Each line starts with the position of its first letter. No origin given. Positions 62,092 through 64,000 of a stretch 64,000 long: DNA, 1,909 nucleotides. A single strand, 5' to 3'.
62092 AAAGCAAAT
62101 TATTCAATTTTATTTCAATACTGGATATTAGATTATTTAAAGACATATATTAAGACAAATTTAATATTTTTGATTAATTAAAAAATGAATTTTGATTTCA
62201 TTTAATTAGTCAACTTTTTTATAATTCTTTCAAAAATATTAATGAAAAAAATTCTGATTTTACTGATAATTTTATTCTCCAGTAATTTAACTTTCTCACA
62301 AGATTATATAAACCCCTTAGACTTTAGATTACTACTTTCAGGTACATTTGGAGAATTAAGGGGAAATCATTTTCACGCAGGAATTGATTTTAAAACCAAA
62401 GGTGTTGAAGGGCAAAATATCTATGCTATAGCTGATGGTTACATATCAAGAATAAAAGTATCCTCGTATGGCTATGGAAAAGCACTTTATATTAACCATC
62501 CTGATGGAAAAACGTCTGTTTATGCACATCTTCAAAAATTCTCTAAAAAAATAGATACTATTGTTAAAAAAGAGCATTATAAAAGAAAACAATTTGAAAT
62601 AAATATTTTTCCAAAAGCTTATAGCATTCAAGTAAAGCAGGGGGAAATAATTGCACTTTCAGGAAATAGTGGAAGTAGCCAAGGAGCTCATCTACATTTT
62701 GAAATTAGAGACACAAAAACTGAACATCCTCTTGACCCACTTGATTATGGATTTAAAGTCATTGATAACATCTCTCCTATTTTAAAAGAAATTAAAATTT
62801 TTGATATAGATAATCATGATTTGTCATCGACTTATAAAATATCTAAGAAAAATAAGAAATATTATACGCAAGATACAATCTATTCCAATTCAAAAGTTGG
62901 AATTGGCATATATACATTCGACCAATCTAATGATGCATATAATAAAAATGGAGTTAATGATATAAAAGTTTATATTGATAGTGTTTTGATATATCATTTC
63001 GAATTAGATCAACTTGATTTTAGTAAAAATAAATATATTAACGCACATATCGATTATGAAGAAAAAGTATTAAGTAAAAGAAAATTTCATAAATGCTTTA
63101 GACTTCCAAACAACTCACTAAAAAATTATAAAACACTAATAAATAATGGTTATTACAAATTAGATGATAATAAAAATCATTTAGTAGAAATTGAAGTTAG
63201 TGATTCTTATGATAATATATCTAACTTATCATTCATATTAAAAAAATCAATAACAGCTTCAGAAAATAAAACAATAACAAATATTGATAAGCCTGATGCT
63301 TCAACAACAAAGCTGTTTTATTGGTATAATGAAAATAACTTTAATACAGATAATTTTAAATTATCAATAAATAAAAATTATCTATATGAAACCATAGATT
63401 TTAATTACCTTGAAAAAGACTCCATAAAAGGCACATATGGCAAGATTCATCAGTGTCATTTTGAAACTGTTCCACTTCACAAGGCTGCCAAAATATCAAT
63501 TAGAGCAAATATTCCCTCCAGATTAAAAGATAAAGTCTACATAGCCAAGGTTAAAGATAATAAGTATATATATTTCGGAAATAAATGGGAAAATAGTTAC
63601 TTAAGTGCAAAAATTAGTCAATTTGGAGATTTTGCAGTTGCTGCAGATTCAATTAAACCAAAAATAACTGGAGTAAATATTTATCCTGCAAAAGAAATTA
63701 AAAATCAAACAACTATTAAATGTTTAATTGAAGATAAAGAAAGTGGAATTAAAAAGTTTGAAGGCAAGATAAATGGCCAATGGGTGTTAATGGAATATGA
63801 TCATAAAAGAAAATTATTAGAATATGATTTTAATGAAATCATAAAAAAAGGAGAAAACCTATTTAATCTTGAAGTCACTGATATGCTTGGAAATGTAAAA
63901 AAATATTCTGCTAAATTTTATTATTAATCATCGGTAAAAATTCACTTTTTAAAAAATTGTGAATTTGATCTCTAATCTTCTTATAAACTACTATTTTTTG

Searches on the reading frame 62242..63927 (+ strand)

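Call 30: search_protein_families(library=pfam, max_evalue=0.00001, proteins=[window:62242-63927:+])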
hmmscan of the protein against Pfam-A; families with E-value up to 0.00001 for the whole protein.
window:62242-63927:+ (561 aa): 1 family
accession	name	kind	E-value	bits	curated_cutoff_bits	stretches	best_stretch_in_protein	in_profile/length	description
PF01551.29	Peptidase_M23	-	5.4e-20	71.8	28.7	2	44-110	2-65/96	Peptidase family M23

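Call 46: search_protein_families(library=ncbifam, max_evalue=0.01, proteins=[window:62242-63927:+])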
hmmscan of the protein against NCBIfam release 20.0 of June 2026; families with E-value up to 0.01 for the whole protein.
window:62242-63927:+ (561 aa): 11 families
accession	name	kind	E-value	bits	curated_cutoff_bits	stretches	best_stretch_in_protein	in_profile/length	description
NF052530.1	Heli_ShapePgp3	exception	5e-13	48.8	300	2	130-169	226-263/270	peptidoglycan metallopeptidase Pgp3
NF052336.1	PdgHdaseHSB100310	equivalog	9.5e-11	41.6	500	2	35-110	46-119/316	peptidoglycan hydrolase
NF053738.1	S2SprSpoIIQBc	equivalog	2.1e-08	34.1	250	1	130-176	183-229/232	stage II sporulation protein SpoIIQ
NF008652.0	PRK11649.1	equivalog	4.1e-07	29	341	1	129-156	371-398/439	murein DD-endopeptidase MepM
NF040883.1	amid_act_ActS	equivalog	3.3e-06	26.6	375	0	47-100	138-189/242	amidase activator ActS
NF008644.1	PRK11637.1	equivalog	1.1e-05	24.6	270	0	129-157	344-372/385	murein hydrolase activator EnvC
NF008123.1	PRK10871.1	equivalog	2.7e-05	23.7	311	0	47-97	267-315/365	murein hydrolase activator NlpD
NF053825.1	PdgNdpepShyA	equivalog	0.00017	20.4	700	1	128-157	353-382/425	peptidoglycan DD-endopeptidase ShyA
NF041208.1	celldiv_DipM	equivalog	0.00018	20.8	740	1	129-169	378-416/419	cell division endopeptidase DipM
NF050804.1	CellDivDipMCaul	equivalog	0.00035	19.5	900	0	54-109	535-590/634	cell division endopeptidase DipM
NF053824.1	PdgNdpepShyC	equivalog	0.00074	18.5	700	0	130-155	355-380/429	peptidoglycan DD-endopeptidase ShyC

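Call 56: search_protein_families(library=pfam, max_evalue=1, proteins=[window:62242-63927:+])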
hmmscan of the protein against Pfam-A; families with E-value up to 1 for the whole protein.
window:62242-63927:+ (561 aa): 2 families
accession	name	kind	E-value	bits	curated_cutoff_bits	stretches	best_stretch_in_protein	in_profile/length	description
PF01551.29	Peptidase_M23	-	5.4e-20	71.8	28.7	2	44-110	2-65/96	Peptidase family M23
PF18611.7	IL3Ra_N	-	0.063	13.6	26.1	0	403-424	45-66/78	IL-3 receptor alpha chain N-terminal domain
